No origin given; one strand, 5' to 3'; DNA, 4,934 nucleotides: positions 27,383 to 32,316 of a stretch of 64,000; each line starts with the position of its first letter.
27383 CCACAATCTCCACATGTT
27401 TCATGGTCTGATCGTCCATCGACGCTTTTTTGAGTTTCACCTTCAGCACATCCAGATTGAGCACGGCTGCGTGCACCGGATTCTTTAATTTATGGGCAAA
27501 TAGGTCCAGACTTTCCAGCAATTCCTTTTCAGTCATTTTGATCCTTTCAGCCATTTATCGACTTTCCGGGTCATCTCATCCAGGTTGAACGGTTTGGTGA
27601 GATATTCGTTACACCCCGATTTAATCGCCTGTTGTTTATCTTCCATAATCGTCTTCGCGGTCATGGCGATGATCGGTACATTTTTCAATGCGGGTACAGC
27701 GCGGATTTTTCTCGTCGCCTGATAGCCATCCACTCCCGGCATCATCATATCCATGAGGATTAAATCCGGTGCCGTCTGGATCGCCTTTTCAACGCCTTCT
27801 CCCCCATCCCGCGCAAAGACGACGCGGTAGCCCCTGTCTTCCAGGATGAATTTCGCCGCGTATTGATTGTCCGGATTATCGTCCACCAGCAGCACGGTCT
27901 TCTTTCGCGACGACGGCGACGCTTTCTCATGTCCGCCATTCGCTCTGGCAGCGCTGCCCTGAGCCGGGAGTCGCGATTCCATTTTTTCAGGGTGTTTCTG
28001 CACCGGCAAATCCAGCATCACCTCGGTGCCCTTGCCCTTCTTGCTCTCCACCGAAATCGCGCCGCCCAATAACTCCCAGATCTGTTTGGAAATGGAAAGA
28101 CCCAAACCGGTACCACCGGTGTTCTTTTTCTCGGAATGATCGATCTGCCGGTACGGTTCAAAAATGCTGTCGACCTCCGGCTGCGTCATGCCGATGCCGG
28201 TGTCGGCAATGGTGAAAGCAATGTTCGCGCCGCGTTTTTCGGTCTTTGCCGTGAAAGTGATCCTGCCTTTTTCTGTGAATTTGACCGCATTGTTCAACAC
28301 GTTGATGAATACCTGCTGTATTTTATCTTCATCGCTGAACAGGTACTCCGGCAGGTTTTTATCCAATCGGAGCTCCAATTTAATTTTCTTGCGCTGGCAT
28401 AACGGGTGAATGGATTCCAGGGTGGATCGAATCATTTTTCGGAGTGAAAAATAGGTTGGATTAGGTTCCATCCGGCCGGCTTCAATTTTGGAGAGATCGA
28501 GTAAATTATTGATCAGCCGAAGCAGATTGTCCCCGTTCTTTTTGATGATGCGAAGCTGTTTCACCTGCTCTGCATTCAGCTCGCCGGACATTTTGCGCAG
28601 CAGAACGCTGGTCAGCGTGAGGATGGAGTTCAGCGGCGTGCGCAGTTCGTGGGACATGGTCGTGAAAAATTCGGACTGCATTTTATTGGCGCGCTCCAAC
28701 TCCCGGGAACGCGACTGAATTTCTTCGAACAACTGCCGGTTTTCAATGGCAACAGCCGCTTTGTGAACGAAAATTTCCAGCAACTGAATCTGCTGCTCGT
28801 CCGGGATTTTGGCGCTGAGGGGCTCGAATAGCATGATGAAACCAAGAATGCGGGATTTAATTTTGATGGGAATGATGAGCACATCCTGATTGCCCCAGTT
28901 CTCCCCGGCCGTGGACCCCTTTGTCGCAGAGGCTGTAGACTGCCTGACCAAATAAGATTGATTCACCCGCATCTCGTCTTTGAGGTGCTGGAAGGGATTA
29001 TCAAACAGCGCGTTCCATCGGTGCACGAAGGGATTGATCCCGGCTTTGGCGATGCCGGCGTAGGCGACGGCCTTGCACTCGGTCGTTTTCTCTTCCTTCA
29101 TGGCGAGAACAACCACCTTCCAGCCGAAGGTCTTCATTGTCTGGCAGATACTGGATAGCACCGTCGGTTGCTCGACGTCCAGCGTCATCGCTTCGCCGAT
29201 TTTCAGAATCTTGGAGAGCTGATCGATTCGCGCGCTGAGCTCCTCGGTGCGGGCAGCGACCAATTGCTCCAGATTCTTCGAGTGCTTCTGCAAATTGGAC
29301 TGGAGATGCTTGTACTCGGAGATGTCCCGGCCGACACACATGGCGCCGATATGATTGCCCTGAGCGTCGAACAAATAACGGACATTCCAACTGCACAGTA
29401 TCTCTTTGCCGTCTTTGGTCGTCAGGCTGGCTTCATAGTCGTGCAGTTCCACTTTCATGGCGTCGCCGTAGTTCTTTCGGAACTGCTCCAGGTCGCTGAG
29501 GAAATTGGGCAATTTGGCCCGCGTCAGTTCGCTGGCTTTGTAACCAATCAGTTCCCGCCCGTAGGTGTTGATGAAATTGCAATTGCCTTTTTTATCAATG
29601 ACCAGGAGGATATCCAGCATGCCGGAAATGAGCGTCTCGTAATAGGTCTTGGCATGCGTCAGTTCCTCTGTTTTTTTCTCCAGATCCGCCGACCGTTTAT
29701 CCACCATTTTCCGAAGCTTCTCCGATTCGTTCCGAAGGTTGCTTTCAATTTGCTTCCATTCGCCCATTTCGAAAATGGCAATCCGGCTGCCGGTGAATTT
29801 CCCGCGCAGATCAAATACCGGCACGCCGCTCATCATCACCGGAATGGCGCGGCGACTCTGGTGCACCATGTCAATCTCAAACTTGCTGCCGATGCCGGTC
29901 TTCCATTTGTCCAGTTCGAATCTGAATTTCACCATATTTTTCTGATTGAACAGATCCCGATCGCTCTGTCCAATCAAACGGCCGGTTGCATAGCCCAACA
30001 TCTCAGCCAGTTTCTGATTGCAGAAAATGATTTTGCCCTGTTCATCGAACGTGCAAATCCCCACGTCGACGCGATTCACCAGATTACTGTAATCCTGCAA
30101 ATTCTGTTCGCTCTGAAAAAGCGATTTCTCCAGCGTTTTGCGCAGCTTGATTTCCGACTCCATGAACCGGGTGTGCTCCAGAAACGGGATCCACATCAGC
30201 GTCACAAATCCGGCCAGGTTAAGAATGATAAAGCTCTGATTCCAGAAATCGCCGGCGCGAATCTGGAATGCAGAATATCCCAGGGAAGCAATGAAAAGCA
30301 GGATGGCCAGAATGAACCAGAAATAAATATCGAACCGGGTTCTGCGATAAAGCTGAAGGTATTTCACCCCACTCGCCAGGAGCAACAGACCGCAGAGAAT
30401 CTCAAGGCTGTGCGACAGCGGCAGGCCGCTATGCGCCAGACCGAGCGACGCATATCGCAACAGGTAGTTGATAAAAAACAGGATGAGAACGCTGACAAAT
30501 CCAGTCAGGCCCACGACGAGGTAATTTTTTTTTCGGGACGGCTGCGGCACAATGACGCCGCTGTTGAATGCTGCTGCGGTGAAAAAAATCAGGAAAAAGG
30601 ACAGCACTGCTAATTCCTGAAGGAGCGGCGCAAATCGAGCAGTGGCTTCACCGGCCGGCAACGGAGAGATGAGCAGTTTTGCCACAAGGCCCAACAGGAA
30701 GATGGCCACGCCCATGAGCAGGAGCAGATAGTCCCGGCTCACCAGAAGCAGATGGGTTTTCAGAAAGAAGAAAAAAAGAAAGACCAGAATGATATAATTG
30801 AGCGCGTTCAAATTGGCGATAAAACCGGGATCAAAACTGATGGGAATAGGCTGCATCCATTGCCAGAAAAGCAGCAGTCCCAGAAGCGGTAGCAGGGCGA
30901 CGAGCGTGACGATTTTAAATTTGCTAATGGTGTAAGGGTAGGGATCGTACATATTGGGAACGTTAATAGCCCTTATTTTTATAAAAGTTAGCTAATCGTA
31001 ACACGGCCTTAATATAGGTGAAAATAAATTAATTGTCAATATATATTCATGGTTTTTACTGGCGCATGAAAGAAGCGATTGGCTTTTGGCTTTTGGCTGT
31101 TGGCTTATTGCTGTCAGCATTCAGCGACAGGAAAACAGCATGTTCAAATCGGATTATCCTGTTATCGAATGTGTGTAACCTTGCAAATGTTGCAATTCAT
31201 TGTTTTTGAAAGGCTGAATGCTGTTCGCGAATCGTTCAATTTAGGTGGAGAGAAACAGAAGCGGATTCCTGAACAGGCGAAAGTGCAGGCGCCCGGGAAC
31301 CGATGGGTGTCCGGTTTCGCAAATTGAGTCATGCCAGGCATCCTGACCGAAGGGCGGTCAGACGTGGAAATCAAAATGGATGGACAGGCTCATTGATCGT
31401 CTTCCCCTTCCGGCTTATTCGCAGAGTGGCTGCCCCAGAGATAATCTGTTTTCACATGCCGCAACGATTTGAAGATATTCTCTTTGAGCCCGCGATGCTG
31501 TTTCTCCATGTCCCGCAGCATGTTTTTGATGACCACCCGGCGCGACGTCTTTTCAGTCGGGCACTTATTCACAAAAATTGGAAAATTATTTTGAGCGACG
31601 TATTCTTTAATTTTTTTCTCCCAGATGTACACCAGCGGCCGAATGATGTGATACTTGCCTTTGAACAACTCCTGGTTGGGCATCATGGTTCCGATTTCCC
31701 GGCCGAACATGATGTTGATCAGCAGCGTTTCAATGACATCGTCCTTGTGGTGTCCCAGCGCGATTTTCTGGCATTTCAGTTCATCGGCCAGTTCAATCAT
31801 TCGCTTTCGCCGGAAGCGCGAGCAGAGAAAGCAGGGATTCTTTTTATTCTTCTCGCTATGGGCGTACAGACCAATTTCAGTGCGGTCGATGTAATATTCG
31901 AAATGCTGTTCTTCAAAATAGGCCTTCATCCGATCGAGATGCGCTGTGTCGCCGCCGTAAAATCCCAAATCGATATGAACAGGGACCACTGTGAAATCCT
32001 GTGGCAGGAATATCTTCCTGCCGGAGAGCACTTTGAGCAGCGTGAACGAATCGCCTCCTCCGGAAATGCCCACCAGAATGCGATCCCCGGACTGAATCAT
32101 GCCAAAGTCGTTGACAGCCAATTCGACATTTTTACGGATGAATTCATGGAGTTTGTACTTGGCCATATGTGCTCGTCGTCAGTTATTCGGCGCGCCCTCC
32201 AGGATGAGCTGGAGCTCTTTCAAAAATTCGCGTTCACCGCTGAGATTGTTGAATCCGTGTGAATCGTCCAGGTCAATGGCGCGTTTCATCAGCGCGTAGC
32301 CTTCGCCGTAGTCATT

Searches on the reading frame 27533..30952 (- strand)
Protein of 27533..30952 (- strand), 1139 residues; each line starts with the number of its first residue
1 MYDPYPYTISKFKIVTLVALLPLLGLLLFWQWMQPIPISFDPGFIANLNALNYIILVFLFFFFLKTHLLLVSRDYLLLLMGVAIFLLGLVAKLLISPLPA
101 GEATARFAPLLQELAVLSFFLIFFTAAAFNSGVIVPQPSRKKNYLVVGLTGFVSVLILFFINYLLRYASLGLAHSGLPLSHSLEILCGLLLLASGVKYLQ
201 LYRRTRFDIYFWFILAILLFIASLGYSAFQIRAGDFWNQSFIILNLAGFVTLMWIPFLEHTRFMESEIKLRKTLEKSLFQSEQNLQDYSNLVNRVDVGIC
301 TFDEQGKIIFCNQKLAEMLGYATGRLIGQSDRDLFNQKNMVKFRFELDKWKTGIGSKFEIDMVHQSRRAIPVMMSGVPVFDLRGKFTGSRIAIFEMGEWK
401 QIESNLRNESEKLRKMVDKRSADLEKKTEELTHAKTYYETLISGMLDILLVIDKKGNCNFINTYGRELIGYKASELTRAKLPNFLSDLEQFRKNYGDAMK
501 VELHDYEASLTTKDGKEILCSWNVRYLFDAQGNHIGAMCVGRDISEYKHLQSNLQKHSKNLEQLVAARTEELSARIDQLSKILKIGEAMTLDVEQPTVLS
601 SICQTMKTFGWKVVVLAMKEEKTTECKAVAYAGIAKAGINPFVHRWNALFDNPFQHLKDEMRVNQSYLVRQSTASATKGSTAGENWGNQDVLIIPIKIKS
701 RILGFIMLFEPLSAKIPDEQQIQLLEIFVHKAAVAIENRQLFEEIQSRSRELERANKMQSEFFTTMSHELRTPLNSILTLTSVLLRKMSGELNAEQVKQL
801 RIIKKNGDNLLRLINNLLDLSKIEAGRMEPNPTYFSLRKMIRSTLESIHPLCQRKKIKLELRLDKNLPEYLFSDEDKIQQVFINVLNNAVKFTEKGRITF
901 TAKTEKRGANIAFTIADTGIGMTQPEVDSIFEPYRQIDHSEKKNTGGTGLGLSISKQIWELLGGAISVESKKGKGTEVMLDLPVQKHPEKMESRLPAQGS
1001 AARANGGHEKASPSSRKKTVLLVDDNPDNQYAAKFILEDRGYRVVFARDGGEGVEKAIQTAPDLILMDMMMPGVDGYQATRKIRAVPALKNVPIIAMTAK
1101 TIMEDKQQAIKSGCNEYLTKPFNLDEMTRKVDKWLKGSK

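Call 43: search_protein_families(library=pfam, proteins=[window:27533-30952:-], max_evalue=0.00001)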
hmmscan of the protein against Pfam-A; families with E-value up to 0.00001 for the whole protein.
window:27533-30952:- (1139 aa): 8 families
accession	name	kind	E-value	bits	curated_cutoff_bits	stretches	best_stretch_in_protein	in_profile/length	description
PF00072.30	Response_reg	-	3.7e-28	98.3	30.2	1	1020-1131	1-110/111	Response regulator receiver domain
PF02518.31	HATPase_c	-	5.2e-28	98.1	26.4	1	874-985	2-110/111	Histidine kinase-, DNA gyrase B-, and HSP90-like ATPase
PF13426.13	PAS_9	-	3.9e-22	78.9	27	2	297-391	2-96/103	PAS domain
PF00989.32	PAS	-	1.6e-20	73.6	22.6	2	437-544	2-113/113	PAS fold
PF00512.31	HisKA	-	4.6e-19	68.7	26.9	1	759-826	2-66/66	His Kinase A (phospho-acceptor) domain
PF08448.16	PAS_4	-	3.1e-16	60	23.1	2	293-386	2-95/110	PAS fold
PF13188.13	PAS_8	-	3.8e-11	42.9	21.8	1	288-336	3-52/65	PAS domain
PF24820.1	Diguanyl_cycl_sensor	-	4.3e-07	30.3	28.1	0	441-499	1-57/109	Diguanylate cyclase-like sensor domain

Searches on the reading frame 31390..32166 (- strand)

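Call 47: search_protein_families(library=pfam, proteins=[window:31390-32166:-], max_evalue=0.001)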
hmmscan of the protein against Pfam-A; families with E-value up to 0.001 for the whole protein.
window:31390-32166:- (258 aa): 1 family
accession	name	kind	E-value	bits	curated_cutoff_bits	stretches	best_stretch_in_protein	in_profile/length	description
PF01171.26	ATP_bind_3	-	1.3e-19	71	27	1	30-210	2-176/182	PP-loop family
